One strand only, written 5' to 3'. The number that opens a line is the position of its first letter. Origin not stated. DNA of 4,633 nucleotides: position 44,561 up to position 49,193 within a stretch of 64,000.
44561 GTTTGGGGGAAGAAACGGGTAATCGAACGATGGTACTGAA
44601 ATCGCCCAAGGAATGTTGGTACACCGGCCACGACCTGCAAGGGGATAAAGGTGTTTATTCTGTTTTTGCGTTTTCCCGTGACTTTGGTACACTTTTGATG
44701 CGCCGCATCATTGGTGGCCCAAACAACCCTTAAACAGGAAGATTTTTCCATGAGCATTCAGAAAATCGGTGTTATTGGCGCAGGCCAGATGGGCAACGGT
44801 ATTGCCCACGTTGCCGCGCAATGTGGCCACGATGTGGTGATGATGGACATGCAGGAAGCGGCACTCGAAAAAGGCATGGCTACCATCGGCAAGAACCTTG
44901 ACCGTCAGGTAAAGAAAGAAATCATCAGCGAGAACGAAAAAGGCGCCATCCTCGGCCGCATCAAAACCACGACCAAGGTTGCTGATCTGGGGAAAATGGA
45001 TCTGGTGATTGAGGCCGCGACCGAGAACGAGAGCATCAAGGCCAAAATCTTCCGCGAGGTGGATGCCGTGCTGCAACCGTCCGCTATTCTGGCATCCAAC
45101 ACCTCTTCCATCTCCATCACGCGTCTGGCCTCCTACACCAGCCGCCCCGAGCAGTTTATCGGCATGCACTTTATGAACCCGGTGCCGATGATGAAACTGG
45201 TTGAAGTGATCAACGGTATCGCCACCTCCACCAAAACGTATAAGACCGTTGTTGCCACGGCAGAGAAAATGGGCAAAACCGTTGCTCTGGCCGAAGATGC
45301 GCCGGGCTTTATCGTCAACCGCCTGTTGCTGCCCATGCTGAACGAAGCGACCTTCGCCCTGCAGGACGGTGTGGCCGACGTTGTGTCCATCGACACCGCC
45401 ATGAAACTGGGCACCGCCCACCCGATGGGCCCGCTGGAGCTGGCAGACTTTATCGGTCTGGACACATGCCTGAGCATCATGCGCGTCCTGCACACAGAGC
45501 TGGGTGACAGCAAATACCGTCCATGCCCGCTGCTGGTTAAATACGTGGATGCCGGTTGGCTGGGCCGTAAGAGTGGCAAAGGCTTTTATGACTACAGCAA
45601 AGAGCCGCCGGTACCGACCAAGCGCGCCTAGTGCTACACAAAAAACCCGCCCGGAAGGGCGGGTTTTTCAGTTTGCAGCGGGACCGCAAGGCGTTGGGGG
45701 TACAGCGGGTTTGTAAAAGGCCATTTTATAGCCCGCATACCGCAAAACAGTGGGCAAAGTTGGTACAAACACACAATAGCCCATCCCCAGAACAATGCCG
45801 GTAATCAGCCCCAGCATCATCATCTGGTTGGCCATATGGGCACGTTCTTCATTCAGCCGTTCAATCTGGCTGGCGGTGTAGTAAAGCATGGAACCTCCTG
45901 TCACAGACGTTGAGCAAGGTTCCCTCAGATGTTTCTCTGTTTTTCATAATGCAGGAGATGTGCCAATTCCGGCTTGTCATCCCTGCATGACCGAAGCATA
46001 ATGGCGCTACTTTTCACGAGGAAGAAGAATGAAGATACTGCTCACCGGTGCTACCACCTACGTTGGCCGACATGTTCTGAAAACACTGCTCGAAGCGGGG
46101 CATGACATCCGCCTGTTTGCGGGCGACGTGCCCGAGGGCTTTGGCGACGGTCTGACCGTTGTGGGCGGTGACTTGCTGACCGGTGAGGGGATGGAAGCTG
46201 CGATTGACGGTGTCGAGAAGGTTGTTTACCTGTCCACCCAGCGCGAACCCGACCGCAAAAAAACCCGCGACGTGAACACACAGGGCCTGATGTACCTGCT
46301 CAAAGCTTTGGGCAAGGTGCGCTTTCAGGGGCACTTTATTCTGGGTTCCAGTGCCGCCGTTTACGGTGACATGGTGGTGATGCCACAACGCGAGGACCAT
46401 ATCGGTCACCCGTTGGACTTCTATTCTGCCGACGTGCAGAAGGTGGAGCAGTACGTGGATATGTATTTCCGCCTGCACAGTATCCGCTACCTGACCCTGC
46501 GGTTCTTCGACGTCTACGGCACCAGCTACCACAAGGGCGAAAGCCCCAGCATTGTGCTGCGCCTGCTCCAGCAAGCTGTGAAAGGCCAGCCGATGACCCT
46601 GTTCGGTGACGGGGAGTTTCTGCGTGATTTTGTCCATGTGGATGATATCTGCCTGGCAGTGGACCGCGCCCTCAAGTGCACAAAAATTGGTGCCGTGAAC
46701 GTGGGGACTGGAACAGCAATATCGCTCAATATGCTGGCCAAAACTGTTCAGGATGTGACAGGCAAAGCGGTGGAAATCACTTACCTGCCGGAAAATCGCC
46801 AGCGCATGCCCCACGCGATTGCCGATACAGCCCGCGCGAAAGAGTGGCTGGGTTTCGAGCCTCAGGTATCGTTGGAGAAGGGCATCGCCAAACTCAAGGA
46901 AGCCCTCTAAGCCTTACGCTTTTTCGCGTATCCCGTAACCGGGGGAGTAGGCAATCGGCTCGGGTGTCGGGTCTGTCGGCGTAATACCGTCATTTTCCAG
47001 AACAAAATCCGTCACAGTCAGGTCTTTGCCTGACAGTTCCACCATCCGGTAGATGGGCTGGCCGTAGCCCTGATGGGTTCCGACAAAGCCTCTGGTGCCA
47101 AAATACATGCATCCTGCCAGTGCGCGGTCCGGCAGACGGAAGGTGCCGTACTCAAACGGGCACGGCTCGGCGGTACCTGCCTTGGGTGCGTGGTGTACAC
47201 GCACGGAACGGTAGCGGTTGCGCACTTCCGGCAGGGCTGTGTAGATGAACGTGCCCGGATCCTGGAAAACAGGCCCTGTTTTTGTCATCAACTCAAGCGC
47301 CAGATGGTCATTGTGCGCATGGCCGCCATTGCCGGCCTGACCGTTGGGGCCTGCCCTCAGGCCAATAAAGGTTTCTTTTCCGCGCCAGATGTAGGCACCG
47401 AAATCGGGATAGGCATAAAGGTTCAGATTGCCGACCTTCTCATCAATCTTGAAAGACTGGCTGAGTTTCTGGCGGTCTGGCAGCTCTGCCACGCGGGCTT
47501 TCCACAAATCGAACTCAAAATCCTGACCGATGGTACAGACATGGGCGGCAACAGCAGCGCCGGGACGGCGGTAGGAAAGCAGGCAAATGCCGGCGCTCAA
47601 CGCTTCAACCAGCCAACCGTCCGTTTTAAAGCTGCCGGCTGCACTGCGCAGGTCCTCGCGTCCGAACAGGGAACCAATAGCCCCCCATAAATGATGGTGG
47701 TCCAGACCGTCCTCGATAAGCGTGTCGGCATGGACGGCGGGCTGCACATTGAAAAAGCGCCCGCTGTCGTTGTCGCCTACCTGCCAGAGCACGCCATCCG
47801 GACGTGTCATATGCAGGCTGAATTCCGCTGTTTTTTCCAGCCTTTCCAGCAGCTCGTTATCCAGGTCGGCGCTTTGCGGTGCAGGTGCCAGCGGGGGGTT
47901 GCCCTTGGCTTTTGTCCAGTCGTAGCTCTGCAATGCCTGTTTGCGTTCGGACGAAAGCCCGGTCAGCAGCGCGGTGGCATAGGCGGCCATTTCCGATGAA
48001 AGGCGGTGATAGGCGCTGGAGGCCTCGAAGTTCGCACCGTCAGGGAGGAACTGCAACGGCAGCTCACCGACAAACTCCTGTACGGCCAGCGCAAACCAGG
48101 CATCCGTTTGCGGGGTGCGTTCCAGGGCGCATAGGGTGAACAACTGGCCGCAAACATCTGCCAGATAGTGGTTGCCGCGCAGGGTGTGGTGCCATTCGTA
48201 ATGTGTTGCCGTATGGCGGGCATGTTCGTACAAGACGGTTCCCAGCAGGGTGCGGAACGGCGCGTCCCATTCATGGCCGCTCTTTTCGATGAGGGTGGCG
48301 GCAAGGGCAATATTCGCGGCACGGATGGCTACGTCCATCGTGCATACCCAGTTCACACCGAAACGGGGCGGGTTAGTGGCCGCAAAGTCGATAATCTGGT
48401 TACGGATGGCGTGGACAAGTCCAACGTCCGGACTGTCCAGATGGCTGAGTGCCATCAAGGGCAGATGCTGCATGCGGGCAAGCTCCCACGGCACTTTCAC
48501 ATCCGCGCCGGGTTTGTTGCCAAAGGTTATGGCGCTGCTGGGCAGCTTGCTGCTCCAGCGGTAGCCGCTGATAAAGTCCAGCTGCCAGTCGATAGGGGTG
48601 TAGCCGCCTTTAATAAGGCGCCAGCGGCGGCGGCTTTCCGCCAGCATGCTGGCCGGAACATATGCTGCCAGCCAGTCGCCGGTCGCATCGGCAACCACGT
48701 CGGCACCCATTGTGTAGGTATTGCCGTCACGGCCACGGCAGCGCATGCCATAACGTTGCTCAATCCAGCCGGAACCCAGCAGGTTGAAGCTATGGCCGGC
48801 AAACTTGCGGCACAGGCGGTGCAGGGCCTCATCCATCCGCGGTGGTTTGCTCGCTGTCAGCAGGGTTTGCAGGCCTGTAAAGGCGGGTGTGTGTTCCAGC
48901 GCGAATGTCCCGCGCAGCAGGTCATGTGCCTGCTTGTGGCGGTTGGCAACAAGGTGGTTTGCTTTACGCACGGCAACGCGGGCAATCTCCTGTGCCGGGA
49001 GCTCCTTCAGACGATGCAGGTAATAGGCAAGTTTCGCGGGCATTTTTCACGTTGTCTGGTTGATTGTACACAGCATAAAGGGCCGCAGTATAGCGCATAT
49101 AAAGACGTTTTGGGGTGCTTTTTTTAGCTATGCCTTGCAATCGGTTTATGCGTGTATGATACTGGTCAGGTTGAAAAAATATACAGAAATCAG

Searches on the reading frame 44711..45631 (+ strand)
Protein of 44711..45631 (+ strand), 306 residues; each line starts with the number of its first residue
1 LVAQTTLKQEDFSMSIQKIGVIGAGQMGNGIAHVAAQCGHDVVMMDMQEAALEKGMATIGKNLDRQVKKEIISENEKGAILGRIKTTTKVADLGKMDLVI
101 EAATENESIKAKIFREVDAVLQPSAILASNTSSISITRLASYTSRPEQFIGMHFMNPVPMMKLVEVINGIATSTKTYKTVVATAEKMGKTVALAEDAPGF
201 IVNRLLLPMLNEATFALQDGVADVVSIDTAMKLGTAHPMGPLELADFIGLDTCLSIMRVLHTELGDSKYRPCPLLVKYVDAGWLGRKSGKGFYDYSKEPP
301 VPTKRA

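Call 72: search_protein_families(library=pfam, proteins=[window:44711-45631:+], max_evalue=0.001)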
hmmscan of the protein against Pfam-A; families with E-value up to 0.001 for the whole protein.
window:44711-45631:+ (306 aa): 7 families
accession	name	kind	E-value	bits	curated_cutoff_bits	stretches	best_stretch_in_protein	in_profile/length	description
PF02737.24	3HCDH_N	-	1.6e-62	211.1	22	1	18-196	1-179/180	3-hydroxyacyl-CoA dehydrogenase, NAD binding domain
PF00725.27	3HCDH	-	8.1e-37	126.1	22.1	1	199-295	1-97/97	3-hydroxyacyl-CoA dehydrogenase, C-terminal domain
PF03807.23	F420_oxidored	-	2.9e-05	25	21.6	1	18-74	1-59/94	NADP oxidoreductase coenzyme F420-dependent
PF03721.20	UDPG_MGDP_dh_N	-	0.00036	20.6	27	1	17-56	1-40/187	UDP-glucose/GDP-mannose dehydrogenase family, NAD binding domain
PF03446.21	NAD_binding_2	-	0.00054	20.4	21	1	18-59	1-42/161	NAD binding domain of 6-phosphogluconate dehydrogenase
PF22660.2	RS_preATP-grasp-like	-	0.00092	20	27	0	17-57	2-42/98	Ribonucleotide synthetase preATP-grasp domain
PF01210.29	NAD_Gly3P_dh_N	-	0.00092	19.7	23.1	0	18-66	1-33/158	NAD-dependent glycerol-3-phosphate dehydrogenase N-terminus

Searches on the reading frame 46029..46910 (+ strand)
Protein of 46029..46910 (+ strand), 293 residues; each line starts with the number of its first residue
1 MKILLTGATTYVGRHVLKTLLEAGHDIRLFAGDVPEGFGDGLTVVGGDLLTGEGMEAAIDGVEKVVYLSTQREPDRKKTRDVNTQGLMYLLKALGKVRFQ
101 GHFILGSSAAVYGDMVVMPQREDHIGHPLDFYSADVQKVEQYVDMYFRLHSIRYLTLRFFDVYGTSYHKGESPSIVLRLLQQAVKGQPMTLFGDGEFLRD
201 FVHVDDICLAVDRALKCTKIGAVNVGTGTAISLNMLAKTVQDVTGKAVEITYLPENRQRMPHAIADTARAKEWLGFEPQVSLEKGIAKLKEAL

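Call 72: search_protein_families(library=pfam, proteins=[window:46029-46910:+], max_evalue=0.001)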
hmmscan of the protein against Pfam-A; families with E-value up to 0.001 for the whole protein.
window:46029-46910:+ (293 aa): 6 families
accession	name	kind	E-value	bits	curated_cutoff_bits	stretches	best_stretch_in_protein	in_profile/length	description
PF01370.27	Epimerase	-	1.4e-33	116.7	20.9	1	3-226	1-240/240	NAD dependent epimerase/dehydratase family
PF16363.11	GDP_Man_Dehyd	-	4.9e-23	82.6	27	1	4-288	1-331/332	GDP-mannose 4,6 dehydratase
PF13460.12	NAD_binding_10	-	2.7e-08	34.3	27.2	1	7-142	1-130/184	NAD(P)H-binding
PF05368.20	NmrA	-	7.8e-07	29.4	27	1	2-70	4-78/298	NmrA-like family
PF01073.25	3Beta_HSD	-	6.2e-05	22.6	22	1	5-210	2-224/280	3-beta hydroxysteroid dehydrogenase/isomerase family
PF04321.23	RmlD_sub_bind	-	0.00052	19.6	27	0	1-189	1-173/287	RmlD substrate binding domain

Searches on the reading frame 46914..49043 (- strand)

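Call 72: search_protein_families(library=pfam, proteins=[window:46914-49043:-], max_evalue=0.001)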
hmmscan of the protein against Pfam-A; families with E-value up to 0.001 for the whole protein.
window:46914-49043:- (709 aa): 2 families
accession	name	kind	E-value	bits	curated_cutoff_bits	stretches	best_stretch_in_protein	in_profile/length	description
PF07940.18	Hepar_II_III_C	-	1e-13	51.8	24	1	543-685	7-155/237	Heparinase II/III-like, C-terminal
PF16889.11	Hepar_II_III_N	-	2.5e-10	40.6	22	1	152-364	85-279/340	Heparinase II/III N-terminus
